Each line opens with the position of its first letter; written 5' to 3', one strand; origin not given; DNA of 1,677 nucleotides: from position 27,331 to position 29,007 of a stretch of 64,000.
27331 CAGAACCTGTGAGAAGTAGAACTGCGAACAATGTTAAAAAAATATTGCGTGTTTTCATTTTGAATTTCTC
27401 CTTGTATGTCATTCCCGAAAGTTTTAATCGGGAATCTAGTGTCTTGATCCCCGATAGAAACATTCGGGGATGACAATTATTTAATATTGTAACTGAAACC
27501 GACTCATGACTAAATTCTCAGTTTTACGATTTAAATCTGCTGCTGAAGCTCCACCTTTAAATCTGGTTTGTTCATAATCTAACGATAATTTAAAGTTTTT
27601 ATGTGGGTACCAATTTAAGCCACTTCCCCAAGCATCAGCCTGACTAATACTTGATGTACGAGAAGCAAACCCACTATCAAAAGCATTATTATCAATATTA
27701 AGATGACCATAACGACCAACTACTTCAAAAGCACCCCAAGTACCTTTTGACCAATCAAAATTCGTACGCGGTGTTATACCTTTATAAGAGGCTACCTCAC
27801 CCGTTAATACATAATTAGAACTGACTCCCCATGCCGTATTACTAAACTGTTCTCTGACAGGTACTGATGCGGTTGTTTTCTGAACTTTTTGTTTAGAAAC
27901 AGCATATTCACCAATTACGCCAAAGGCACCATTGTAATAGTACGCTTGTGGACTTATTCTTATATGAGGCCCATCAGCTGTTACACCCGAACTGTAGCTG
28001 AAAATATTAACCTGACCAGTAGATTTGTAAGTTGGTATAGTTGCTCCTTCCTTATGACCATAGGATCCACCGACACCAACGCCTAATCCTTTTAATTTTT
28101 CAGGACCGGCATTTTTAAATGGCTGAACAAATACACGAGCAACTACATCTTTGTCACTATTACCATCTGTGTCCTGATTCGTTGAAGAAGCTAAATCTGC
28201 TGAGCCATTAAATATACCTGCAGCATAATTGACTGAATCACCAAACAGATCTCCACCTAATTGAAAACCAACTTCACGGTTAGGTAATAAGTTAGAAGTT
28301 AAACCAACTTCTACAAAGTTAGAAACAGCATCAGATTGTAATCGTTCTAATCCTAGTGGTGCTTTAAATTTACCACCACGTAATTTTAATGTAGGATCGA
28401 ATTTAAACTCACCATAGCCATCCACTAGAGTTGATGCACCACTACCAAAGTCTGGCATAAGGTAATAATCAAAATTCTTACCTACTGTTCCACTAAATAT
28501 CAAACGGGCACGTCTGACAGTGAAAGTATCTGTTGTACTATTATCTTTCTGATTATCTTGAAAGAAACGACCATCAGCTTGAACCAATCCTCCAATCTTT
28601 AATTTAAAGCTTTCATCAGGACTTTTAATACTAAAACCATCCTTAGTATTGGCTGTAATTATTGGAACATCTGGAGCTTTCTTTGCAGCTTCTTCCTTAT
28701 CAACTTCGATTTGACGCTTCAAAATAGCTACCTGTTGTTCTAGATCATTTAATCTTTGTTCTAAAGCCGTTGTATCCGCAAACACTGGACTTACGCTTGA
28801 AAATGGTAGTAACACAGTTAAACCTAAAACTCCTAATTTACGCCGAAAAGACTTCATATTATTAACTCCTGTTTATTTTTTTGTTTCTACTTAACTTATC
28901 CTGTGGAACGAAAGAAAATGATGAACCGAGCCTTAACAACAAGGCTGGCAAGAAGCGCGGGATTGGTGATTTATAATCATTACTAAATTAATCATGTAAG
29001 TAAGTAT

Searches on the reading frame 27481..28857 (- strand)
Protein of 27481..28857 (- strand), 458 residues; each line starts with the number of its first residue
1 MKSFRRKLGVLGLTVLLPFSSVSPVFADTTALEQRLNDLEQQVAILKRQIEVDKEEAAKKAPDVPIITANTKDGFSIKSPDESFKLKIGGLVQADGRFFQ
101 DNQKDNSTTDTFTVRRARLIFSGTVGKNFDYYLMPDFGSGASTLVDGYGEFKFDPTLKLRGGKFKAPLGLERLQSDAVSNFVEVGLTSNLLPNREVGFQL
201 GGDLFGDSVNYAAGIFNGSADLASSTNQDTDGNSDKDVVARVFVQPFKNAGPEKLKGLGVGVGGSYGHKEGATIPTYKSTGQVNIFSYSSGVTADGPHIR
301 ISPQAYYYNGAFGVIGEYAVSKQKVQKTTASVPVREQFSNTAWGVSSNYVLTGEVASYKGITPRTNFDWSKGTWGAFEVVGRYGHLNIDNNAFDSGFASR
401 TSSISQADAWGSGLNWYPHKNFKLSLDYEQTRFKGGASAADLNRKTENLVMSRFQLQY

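Call 92: search_protein_families(library=pfam, proteins=[window:27481-28857:-], max_evalue=0.00001)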
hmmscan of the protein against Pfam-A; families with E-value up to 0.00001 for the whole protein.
window:27481-28857:- (458 aa): 1 family
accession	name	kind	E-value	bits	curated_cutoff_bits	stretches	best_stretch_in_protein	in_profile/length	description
PF07396.17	Porin_O_P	-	2.9e-31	109.5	20.9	1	87-458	2-370/370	Phosphate-selective porin O and P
